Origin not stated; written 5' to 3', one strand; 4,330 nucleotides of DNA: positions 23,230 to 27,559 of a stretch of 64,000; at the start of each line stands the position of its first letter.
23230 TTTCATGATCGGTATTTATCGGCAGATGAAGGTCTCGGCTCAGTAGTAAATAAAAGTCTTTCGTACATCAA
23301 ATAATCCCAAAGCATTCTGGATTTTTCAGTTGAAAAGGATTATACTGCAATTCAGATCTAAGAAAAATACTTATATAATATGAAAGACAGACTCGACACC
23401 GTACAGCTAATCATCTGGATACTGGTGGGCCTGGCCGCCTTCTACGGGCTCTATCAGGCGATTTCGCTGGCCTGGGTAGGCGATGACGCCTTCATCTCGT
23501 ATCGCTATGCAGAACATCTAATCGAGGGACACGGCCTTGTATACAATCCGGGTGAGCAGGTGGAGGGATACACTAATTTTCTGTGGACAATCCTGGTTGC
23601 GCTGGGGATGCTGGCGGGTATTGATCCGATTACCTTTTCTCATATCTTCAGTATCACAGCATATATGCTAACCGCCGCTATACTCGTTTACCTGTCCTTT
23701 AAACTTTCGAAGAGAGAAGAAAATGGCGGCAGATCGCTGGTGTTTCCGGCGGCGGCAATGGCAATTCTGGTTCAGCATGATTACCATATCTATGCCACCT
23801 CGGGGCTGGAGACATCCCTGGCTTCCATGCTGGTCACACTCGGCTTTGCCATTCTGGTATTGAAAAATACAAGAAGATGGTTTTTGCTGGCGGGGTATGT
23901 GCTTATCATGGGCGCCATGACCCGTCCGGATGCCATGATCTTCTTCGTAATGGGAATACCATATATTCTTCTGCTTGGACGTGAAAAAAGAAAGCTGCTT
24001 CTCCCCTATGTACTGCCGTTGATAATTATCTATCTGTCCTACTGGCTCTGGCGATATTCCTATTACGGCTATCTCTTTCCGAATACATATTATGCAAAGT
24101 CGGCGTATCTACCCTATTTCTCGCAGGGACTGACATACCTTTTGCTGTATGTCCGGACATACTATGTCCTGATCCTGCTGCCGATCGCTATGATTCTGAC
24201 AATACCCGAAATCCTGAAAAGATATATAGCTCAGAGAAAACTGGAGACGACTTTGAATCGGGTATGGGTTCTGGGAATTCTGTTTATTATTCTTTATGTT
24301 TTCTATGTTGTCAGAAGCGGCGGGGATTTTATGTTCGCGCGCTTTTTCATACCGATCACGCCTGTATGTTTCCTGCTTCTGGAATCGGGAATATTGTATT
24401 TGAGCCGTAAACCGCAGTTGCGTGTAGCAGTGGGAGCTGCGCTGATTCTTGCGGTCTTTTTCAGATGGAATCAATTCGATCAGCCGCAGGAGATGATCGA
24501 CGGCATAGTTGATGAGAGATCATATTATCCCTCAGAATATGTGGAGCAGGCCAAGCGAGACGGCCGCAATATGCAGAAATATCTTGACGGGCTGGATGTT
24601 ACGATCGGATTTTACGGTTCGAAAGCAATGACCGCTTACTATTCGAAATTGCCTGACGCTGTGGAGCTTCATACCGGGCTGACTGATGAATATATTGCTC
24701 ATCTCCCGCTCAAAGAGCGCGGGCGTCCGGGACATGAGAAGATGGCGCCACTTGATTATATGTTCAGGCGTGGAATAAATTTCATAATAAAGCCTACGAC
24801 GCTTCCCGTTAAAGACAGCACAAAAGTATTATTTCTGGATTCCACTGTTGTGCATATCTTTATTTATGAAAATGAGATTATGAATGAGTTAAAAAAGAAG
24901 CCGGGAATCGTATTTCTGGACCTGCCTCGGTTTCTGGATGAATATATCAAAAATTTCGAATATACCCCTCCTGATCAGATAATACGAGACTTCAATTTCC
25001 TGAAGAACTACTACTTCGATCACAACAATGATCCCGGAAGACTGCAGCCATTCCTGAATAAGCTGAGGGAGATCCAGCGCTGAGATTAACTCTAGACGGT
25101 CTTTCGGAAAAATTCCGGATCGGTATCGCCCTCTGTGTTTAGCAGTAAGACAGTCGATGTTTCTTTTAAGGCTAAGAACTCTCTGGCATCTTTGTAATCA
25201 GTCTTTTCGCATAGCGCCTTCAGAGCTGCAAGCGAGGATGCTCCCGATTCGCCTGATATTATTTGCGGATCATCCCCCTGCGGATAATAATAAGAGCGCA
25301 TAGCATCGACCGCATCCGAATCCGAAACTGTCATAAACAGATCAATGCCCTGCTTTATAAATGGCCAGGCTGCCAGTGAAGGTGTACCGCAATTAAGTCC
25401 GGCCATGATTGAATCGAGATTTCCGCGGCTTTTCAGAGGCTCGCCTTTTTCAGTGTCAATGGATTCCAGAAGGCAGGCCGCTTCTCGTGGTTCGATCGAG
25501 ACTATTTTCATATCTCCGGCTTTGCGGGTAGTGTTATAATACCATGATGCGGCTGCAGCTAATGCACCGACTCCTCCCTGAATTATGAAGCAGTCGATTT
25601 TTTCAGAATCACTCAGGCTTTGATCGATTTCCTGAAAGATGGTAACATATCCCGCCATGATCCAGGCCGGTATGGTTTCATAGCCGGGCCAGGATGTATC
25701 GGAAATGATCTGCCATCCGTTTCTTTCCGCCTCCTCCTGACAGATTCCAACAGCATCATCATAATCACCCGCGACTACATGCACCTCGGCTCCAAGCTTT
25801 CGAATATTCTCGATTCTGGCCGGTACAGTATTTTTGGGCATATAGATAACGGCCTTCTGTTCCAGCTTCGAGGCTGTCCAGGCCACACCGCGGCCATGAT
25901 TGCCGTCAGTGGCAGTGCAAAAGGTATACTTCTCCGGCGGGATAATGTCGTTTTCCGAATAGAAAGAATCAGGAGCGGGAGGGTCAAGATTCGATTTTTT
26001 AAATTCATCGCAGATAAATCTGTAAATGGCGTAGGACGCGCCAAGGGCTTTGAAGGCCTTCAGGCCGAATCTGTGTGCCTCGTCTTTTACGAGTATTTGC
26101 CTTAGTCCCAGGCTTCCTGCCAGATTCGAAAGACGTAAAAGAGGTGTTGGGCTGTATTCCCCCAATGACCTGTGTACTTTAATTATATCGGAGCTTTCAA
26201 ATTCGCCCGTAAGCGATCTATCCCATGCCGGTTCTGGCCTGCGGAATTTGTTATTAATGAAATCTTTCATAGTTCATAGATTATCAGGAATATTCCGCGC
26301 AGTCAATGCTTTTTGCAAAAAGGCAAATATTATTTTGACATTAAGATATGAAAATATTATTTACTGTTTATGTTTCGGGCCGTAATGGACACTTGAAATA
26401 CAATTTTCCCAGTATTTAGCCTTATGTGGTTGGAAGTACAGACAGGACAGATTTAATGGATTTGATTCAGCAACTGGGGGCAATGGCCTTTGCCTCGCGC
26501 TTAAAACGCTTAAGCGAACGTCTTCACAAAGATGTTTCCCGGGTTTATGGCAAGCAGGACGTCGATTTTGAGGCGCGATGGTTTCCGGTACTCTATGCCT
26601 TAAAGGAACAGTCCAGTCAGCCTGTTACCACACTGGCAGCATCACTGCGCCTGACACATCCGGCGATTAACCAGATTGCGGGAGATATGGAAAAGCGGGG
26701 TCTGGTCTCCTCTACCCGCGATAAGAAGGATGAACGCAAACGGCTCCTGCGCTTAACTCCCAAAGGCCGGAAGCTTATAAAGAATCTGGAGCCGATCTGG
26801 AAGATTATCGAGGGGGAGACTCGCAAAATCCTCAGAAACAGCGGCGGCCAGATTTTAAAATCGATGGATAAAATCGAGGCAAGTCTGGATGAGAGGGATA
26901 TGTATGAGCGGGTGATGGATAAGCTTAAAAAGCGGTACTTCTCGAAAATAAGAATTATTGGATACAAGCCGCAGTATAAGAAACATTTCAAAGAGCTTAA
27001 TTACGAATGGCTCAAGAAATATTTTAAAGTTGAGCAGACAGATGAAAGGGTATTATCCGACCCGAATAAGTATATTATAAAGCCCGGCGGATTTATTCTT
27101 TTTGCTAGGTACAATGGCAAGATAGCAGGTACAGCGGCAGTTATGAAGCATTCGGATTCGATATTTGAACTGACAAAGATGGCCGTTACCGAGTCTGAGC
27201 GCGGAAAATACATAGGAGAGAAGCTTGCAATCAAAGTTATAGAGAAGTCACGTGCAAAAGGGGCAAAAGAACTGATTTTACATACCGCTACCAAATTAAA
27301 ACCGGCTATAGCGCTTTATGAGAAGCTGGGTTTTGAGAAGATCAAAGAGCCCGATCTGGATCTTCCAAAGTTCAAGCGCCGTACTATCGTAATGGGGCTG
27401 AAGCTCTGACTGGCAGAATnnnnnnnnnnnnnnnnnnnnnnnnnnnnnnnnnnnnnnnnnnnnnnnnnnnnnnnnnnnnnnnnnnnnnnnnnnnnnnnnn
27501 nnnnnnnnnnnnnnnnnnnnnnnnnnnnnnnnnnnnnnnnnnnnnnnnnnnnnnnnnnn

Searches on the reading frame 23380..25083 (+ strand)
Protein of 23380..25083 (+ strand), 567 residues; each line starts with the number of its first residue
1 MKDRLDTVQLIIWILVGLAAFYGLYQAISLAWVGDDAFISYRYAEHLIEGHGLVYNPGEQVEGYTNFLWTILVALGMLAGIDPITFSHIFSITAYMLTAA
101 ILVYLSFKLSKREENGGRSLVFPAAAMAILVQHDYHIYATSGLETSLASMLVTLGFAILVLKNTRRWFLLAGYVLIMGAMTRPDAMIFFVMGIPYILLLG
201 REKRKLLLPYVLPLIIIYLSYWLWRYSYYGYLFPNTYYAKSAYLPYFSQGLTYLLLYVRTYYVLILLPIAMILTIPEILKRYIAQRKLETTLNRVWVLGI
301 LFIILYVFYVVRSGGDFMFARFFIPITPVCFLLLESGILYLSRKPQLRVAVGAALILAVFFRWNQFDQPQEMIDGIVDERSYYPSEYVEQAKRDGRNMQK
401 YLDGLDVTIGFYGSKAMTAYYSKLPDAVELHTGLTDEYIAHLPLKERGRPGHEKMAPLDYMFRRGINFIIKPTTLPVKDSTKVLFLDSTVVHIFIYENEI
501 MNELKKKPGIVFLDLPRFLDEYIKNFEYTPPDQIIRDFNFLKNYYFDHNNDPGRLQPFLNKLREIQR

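Call 37: search_protein_families(library=ncbifam, proteins=[window:23380-25083:+], max_evalue=0.00001)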
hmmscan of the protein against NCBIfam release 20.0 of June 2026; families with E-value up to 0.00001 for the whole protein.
window:23380-25083:+ (567 aa): 1 family
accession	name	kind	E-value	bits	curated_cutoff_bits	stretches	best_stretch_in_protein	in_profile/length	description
NF041481.1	beta_arabfuran_tase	equivalog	2.5e-19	68.8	1050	1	10-338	4-361/633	terminal beta-(1->2)-arabinofuranosyltransferase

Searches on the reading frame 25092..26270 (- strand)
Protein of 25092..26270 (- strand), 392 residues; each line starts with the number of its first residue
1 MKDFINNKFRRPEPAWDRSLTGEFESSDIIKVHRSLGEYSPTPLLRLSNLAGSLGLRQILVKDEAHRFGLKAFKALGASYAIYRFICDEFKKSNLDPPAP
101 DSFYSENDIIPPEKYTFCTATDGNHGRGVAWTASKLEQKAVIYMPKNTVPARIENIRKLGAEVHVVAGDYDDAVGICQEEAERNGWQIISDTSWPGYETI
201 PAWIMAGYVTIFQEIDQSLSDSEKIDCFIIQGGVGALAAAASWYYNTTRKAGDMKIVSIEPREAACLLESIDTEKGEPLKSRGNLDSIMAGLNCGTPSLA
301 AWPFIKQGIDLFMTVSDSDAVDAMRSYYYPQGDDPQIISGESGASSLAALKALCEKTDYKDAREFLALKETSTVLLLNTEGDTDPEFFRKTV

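Call 37: search_protein_families(library=ncbifam, proteins=[window:25092-26270:-], max_evalue=0.00001)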
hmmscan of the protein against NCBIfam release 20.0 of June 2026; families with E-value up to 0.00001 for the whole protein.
window:25092-26270:- (392 aa): 28 families (the best 25 are shown)
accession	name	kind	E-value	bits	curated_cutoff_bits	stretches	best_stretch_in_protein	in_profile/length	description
NF006058.0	PRK08206.1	equivalog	2.9e-128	427.8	276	1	17-392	20-393/402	diaminopropionate ammonia-lyase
TIGR03528.1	2_3_DAP_am_ly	equivalog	2.4e-113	378.7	532.25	1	18-392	18-393/396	diaminopropionate ammonia-lyase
TIGR01747.1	diampropi_NH3ly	subfamily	5.6e-105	351.2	274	1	27-391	8-373/376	diaminopropionate ammonia-lyase family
TIGR01127.1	ilvA_1Cterm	equivalog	7.5e-25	87.7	378.75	1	118-352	52-267/380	threonine ammonia-lyase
NF006674.0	PRK09224.1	subfamily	5.7e-24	84.7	577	1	118-362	77-303/508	threonine ammonia-lyase IlvA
TIGR01124.1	ilvA_2Cterm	equivalog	2.5e-22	79.1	411.3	1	118-363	69-296/499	threonine ammonia-lyase, biosynthetic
NF006094.0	PRK08246.1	subfamily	3.3e-21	76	331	1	117-352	71-284/310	serine/threonine dehydratase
NF006390.0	PRK08639.1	equivalog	3.3e-20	72.5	421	1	115-355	74-299/418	threonine ammonia-lyase IlvA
NF004771.0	PRK06110.1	equivalog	2.6e-19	69.5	317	1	115-351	71-287/323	threonine dehydratase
NF005292.0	PRK06815.1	equivalog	2.9e-19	69.3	371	1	117-355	72-292/320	threonine/serine dehydratase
TIGR02079.1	THD1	equivalog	2.1e-18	66.3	440.55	1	117-358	67-294/410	threonine ammonia-lyase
NF009130.0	PRK12483.1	subfamily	7.3e-17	61.1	801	1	117-360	88-313/521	threonine ammonia-lyase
NF005600.0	PRK07334.1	equivalog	1.5e-16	60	496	1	119-353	81-294/408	threonine ammonia-lyase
NF005680.0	PRK07476.1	equivalog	2.9e-16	59.4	413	1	117-352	74-292/326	hydroxyectoine utilization dehydratase EutB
TIGR02991.1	ectoine_eutB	equivalog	1.5e-15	57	413.35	1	118-352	71-288/317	hydroxyectoine utilization dehydratase EutB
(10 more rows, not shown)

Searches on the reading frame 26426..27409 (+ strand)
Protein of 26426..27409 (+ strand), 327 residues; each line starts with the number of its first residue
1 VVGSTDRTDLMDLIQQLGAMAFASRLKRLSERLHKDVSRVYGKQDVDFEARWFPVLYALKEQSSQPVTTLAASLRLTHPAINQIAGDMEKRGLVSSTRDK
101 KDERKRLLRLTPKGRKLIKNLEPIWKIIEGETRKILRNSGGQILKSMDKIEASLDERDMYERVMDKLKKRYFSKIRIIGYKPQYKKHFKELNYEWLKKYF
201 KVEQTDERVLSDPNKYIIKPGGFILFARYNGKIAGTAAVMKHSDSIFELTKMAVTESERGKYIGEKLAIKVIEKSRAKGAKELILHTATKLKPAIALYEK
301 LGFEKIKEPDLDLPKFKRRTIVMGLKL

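Call 37: search_protein_families(library=ncbifam, proteins=[window:26426-27409:+], max_evalue=0.00001)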
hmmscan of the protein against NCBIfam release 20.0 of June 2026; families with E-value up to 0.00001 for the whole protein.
window:26426-27409:+ (327 aa): 7 families
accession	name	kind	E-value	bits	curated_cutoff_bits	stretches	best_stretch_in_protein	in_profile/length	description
TIGR02337.1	HpaR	equivalog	2e-10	40.6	121.2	1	54-124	32-102/130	homoprotocatechuate degradation operon regulator HpaR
TIGR01575.1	rimI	equivalog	4.4e-08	33.3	86.4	1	225-307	35-116/132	ribosomal protein S18-alanine N-acetyltransferase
TIGR04472.1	reg_rSAM_mob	hypoth_equivalog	3.8e-07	30.2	240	1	24-122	7-103/141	radical SAM mobile pair system MarR family transcriptional regulator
NF005840.0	PRK07757.1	equivalog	1.2e-06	28.5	154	1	225-311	45-126/153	N-acetyltransferase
NF040501.1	resist_ArsN2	equivalog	6.1e-06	25.9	125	0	223-307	26-105/133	arsenic resistance N-acetyltransferase ArsN2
NF053777.1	Saro0803TransReg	equivalog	6.8e-06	25.8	200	1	45-120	32-107/140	Saro_0803 family transcriptional regulator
NF052638.1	TransRegOhrRVib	equivalog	7.3e-06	25.8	200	0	53-124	40-111/141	transcriptional regulator OhrR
